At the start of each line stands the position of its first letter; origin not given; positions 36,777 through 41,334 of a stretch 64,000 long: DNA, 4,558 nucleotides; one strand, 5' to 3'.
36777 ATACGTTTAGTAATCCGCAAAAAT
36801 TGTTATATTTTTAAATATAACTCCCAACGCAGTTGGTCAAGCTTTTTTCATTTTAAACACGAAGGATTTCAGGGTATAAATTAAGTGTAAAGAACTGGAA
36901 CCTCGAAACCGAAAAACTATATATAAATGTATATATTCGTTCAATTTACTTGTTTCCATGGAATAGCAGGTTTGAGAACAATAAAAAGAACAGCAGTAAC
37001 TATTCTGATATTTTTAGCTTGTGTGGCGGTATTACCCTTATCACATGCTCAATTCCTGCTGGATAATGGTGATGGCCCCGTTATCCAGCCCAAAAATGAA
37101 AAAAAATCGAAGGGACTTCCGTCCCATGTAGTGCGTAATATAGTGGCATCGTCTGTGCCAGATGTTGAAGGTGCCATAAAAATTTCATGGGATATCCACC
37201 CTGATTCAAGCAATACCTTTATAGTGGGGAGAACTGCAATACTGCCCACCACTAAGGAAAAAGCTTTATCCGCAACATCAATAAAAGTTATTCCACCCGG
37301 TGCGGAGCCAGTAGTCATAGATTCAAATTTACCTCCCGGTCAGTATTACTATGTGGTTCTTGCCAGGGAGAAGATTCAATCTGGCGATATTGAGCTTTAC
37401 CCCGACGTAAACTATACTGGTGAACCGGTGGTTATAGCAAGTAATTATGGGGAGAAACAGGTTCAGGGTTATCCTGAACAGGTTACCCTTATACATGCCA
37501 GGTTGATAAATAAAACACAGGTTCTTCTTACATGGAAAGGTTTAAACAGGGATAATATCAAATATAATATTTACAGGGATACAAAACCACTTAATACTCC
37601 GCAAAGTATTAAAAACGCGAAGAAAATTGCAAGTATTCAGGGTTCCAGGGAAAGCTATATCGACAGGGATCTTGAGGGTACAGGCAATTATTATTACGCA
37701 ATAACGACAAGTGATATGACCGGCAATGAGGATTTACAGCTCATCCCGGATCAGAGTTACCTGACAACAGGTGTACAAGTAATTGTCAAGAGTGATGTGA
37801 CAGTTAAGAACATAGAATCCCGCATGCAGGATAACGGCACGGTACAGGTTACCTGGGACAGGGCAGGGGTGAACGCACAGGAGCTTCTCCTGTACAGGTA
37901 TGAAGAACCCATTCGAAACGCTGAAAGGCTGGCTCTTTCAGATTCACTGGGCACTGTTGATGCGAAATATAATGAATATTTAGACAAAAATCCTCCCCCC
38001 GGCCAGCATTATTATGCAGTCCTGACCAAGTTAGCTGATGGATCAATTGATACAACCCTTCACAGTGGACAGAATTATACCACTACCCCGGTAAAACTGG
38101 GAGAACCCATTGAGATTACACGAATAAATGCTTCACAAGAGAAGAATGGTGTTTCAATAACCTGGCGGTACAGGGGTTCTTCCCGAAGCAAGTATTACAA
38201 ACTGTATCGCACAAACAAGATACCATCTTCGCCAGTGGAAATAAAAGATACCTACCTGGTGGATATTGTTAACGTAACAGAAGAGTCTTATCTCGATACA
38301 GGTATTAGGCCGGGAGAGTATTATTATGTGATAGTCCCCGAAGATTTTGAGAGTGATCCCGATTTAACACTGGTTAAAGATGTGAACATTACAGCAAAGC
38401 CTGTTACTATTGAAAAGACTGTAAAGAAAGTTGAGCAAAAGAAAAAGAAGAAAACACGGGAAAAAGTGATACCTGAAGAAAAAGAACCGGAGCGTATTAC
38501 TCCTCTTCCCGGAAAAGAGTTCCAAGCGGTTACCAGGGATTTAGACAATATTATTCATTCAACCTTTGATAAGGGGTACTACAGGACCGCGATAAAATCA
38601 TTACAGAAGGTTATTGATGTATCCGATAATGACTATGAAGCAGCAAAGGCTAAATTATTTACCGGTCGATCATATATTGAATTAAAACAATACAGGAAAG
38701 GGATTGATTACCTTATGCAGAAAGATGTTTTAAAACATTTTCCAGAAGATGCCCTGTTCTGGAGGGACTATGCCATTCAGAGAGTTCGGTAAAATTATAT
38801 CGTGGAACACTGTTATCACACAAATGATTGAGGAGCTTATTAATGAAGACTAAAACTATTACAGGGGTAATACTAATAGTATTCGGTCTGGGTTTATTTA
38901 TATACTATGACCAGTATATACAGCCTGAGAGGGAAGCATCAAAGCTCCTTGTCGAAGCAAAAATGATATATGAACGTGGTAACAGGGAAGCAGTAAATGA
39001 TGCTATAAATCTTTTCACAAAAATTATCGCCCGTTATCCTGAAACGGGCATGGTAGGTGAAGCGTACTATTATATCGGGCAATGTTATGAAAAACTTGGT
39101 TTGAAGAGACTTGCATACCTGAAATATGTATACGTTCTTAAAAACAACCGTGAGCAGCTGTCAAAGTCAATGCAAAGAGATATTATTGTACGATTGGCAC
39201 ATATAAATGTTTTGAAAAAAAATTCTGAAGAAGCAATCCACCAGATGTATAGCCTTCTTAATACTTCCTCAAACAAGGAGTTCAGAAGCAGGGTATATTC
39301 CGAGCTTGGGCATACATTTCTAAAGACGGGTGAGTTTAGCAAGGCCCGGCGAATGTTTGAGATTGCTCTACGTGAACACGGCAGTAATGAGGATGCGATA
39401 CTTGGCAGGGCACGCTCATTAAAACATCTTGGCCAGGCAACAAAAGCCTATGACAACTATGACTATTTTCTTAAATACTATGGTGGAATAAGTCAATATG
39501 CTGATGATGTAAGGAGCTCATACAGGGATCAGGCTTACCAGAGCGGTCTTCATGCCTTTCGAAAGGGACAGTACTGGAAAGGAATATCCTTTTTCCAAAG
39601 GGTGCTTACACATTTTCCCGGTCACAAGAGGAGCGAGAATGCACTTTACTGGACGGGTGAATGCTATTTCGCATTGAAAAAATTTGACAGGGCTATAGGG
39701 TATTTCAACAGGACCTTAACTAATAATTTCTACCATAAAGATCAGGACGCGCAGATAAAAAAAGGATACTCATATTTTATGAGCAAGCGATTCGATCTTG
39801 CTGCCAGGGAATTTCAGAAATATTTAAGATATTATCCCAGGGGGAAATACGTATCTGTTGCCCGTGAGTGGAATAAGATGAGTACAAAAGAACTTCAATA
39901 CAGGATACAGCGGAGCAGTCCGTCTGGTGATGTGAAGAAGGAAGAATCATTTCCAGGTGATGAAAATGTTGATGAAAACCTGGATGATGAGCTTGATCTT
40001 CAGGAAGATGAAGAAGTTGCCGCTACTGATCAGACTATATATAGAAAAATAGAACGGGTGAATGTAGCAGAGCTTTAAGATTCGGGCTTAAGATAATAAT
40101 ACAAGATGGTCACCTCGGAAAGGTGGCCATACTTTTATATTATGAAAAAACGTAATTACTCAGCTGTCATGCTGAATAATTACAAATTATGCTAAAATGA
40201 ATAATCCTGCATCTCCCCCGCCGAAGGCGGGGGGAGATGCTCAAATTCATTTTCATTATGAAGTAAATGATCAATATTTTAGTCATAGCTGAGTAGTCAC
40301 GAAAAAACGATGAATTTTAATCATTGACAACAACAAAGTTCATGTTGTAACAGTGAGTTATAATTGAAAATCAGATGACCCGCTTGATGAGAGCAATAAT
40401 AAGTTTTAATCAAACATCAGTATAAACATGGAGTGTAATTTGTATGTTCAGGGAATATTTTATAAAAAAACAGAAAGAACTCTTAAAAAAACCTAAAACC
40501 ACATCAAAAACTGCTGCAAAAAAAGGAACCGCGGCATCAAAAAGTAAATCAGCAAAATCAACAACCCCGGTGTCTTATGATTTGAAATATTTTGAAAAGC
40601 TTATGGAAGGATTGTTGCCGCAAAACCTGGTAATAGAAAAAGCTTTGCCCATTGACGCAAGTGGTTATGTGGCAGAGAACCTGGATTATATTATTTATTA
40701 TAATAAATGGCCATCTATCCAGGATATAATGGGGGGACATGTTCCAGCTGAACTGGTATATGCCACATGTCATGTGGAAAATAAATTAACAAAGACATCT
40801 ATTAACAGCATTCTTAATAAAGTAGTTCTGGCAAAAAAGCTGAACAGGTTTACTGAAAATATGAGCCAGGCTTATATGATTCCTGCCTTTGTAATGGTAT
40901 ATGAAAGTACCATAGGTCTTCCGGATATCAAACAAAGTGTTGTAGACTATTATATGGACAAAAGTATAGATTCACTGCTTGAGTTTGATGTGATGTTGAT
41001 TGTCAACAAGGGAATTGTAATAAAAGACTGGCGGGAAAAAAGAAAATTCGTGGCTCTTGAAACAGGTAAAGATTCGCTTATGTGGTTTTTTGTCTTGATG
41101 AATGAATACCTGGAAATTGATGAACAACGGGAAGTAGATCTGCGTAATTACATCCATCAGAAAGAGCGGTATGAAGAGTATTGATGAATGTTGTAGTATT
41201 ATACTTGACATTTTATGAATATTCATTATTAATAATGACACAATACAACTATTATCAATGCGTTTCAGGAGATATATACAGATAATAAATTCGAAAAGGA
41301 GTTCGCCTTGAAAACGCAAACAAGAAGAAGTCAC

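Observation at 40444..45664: Uncharacterised four-gene block next to a repeat copy: K-rich protein, vWA-TM-FHA protein, 648-aa helical protein and a 300-aa unknown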

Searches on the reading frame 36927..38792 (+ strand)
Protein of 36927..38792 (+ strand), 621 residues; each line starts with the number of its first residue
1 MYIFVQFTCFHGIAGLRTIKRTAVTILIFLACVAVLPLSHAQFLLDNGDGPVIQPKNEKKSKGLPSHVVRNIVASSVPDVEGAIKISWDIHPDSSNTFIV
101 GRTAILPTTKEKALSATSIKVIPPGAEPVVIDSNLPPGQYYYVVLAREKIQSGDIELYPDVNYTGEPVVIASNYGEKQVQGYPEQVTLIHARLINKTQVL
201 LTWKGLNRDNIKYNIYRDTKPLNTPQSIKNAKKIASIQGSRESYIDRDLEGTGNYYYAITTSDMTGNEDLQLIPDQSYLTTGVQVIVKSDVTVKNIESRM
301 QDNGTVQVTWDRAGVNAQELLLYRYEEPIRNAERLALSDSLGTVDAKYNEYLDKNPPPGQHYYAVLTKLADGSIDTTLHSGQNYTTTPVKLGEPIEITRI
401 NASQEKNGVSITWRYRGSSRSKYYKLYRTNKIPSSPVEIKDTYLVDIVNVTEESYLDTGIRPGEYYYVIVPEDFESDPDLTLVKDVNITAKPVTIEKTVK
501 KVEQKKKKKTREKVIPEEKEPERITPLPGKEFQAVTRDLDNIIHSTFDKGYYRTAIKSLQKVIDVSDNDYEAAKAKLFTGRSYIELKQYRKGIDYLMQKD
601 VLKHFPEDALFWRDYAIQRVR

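Call 3: search_protein_families(library=pfam, proteins=[window:36927-38792:+], max_evalue=0.1)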
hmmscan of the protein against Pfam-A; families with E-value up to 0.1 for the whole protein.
window:36927-38792:+ (621 aa): 2 families
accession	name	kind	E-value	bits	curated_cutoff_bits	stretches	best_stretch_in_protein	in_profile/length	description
PF18370.7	RGI_lyase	-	4.9e-06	27.2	27.8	0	196-240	16-61/86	Rhamnogalacturonan I lyases beta-sheet domain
PF25814.1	fn3_SORL1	-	0.076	13.5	27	0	185-220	4-37/90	SORL1-like, fn3 domain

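Call 4: search_protein_families(library=ncbifam, proteins=[window:36927-38792:+], max_evalue=0.1)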
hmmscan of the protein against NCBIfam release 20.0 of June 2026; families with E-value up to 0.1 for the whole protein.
window:36927-38792:+ (621 aa): 2 families
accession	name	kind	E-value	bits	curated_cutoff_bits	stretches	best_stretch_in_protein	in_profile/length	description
TIGR02795.1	tol_pal_ybgF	equivalog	0.045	14.4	90.1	1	540-606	6-70/119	tol-pal system protein YbgF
NF047481.1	lipo_LIC12587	subfamily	0.061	12.7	200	0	550-602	72-123/213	LIC12587 family lipoprotein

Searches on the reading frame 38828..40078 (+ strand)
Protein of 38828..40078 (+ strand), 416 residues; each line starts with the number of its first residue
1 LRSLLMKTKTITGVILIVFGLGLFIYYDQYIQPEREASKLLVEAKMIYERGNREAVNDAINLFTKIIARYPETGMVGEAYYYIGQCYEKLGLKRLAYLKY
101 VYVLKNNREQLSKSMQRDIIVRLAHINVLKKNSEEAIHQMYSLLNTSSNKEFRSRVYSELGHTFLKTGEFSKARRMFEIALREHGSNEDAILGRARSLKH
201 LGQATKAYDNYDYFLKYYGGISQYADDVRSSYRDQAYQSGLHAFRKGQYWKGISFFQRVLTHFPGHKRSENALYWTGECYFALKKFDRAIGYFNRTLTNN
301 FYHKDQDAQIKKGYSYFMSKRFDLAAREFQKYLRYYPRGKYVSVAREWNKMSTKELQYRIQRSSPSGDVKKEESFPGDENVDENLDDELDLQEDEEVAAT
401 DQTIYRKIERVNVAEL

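Call 3: search_protein_families(library=pfam, proteins=[window:38828-40078:+], max_evalue=0.1)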
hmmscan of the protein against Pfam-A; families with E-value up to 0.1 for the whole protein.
window:38828-40078:+ (416 aa): 16 families
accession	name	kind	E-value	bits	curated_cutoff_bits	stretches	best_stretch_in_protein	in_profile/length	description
PF13174.12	TPR_6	-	1.1e-17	63.8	26.3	2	272-298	2-28/33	Tetratricopeptide repeat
PF13432.12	TPR_16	-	4.4e-17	62.6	32.7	2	238-298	2-59/65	Tetratricopeptide repeat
PF07719.23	TPR_2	-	2.1e-16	59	27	2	272-297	3-28/34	Tetratricopeptide repeat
PF00515.34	TPR_1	-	4e-15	55.3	27.8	1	272-298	3-29/34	Tetratricopeptide repeat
PF14559.12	TPR_19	-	1e-11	45.4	25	2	244-295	2-50/68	Tetratricopeptide repeat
PF13424.12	TPR_12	-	4.5e-11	43.2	30.1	2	236-298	5-73/77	Tetratricopeptide repeat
PF13428.12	TPR_14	-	4.1e-09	36.7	23.5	1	158-196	5-43/44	Tetratricopeptide repeat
PF13525.12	YfiO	-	2e-07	31.4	25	2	232-307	4-79/203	Outer membrane lipoprotein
PF12895.13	ANAPC3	-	6.8e-07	29.9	27.2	1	265-298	18-50/82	Anaphase-promoting complex, cyclosome, subunit 3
PF09976.15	TPR_21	-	1.2e-06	28.8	25.5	1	11-191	12-183/193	Tetratricopeptide repeat-like domain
PF13431.12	TPR_17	-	2.5e-05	24.6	24.4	0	77-91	13-27/34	Tetratricopeptide repeat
PF13181.12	TPR_8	-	9.7e-05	22.7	25.7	0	155-178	2-25/34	Tetratricopeptide repeat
PF13176.12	TPR_7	-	0.00041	20.7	27.9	0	157-183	2-30/36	Tetratricopeptide repeat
PF23354.1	TPR_NUP160_120_M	-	0.015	15.1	27.2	1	130-216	15-96/265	NUP160/120 middle TPR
PF13371.12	TPR_9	-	0.02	15.3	35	0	280-347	5-70/73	Tetratricopeptide repeat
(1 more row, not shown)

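Call 4: search_protein_families(library=ncbifam, proteins=[window:38828-40078:+], max_evalue=0.1)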
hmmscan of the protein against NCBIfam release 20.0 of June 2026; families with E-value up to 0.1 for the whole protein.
window:38828-40078:+ (416 aa): 19 families
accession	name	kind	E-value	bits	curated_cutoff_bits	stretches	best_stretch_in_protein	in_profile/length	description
TIGR02795.1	tol_pal_ybgF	equivalog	1e-26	93.9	90.1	4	235-300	4-69/119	tol-pal system protein YbgF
NF052312.1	T9SS_PorW_SprE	equivalog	1.5e-15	57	250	2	52-233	191-366/716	type IX secretion system periplasmic lipoprotein PorW/SprE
TIGR03302.1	OM_YfiO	subfamily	3.6e-15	56.1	81.4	3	267-362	30-126/239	outer membrane protein assembly factor BamD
TIGR02917.1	PEP_TPR_lipo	equivalog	1.6e-10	39.6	312.2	2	76-213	55-184/899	XrtA/PEP-CTERM system TPR-repeat protein PrsT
NF040959.1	MamA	equivalog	2e-10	40.5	200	2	231-334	34-133/204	magnetosome protein MamA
NF008068.0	PRK10803.1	equivalog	1.2e-08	35.2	383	2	53-108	156-211/263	cell division protein CpoB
TIGR02521.1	type_IV_pilW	equivalog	1.2e-08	34.8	154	1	145-212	22-89/234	type IV pilus biogenesis/stability protein PilW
NF047507.1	TPR_BatC_Lepto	exception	3.1e-07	30.1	175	2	133-190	74-132/214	TPR repeat-containing protein BatC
TIGR02552.1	LcrH_SycD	equivalog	2.7e-06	27.2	104.8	1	159-214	23-78/136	SycD/LcrH family type III secretion system chaperone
NF002725.1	PRK02603.1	equivalog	0.003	17.6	143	0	237-352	39-164/173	photosystem I assembly protein Ycf3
NF008757.0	PRK11788.1-5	equivalog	0.0038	16.4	363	1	58-211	87-237/388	lipopolysaccharide assembly protein LapB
NF040561.1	PrimPol_Msp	equivalog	0.0051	15.4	200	0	157-204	28-75/515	CRISPR-associated primase-polymerase type A1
NF033920.0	C39_PA2778_fam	equivalog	0.015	14.7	150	0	109-210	148-246/255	PA2778 family cysteine peptidase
NF053617.1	SARPRegAfsRStmc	equivalog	0.018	13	1430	1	57-188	833-970/986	SARP-family global regulator AfsR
NF007540.1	PRK10153.1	equivalog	0.02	13.8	400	1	32-151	336-453/516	lysine decarboxylation/transport transcriptional activator CadC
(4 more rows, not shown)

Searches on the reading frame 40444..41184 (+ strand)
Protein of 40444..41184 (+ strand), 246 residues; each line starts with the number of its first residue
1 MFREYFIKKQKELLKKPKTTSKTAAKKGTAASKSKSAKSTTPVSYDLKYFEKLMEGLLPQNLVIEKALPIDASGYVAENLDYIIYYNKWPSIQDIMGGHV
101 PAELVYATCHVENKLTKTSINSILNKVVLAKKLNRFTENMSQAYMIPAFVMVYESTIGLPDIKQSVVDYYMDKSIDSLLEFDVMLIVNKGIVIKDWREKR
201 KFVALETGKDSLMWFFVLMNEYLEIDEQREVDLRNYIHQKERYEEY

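Call 3: search_protein_families(library=pfam, proteins=[window:40444-41184:+], max_evalue=0.1)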
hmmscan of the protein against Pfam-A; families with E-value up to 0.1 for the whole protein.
window:40444-41184:+ (246 aa): 2 families
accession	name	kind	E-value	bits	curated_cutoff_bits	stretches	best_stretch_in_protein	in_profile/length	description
PF20247.3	DUF6602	-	3.5e-07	30.5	27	1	49-132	20-103/104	Domain of unknown function (DUF6602)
PF22787.1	Tag1_M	-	0.022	15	27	1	92-136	86-130/165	Tag1 middle barrel-like domain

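Call 4: search_protein_families(library=ncbifam, proteins=[window:40444-41184:+], max_evalue=0.1)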
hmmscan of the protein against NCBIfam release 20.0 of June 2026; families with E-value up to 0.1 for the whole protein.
window:40444-41184:+ (246 aa): 1 family
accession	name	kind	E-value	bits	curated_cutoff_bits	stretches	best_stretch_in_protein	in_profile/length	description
NF009217.0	PRK12567.1-1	equivalog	0.096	12.2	268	0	154-225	47-122/238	putative monovalent cation/H+ antiporter subunit B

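Call 13: search_protein_families(library=padloc, proteins=[window:40444-41184:+], max_evalue=0.1)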
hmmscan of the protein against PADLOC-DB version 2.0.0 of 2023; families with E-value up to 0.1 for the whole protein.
window:40444-41184:+ (246 aa): 3 families
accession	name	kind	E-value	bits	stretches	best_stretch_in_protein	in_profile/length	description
PDLC00745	Effector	-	3.2e-12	44.6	1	45-239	38-239/244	Endonuclease (NucC)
PDLC01495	PD_DExK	-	1.3e-09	35.8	1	49-132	37-122/123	"CAS-I,CAS-II,CAS-III,CAS-IV,CAS-V,CAS-VI; associated"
PDLC01051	NucC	-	3.6e-09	34.7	1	44-177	41-168/243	NucC nuclease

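Call 14: search_protein_families(library=phrogs, proteins=[window:40444-41184:+], max_evalue=0.1)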
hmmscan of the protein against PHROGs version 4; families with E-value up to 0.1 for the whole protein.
window:40444-41184:+ (246 aa): 0 families

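Call 19: search_solved_structures(query=window:40444-41184:+, max_evalue=10, show_alignments=2)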
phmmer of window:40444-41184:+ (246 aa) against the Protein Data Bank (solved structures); distinct sequences matched with E-value up to 10: 3.
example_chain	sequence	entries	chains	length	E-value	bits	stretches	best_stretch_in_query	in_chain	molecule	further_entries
7zgv_A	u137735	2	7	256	7.7e-07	32.1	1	46-145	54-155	Serratia NucC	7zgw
6uxf_A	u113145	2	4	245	0.0067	19.3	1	53-137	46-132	Vibrio meotecus sp. RC341 NucC | Vibrio metoecus sp. RC341 NucC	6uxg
7ar9_s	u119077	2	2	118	0.54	13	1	80-183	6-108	NUOP7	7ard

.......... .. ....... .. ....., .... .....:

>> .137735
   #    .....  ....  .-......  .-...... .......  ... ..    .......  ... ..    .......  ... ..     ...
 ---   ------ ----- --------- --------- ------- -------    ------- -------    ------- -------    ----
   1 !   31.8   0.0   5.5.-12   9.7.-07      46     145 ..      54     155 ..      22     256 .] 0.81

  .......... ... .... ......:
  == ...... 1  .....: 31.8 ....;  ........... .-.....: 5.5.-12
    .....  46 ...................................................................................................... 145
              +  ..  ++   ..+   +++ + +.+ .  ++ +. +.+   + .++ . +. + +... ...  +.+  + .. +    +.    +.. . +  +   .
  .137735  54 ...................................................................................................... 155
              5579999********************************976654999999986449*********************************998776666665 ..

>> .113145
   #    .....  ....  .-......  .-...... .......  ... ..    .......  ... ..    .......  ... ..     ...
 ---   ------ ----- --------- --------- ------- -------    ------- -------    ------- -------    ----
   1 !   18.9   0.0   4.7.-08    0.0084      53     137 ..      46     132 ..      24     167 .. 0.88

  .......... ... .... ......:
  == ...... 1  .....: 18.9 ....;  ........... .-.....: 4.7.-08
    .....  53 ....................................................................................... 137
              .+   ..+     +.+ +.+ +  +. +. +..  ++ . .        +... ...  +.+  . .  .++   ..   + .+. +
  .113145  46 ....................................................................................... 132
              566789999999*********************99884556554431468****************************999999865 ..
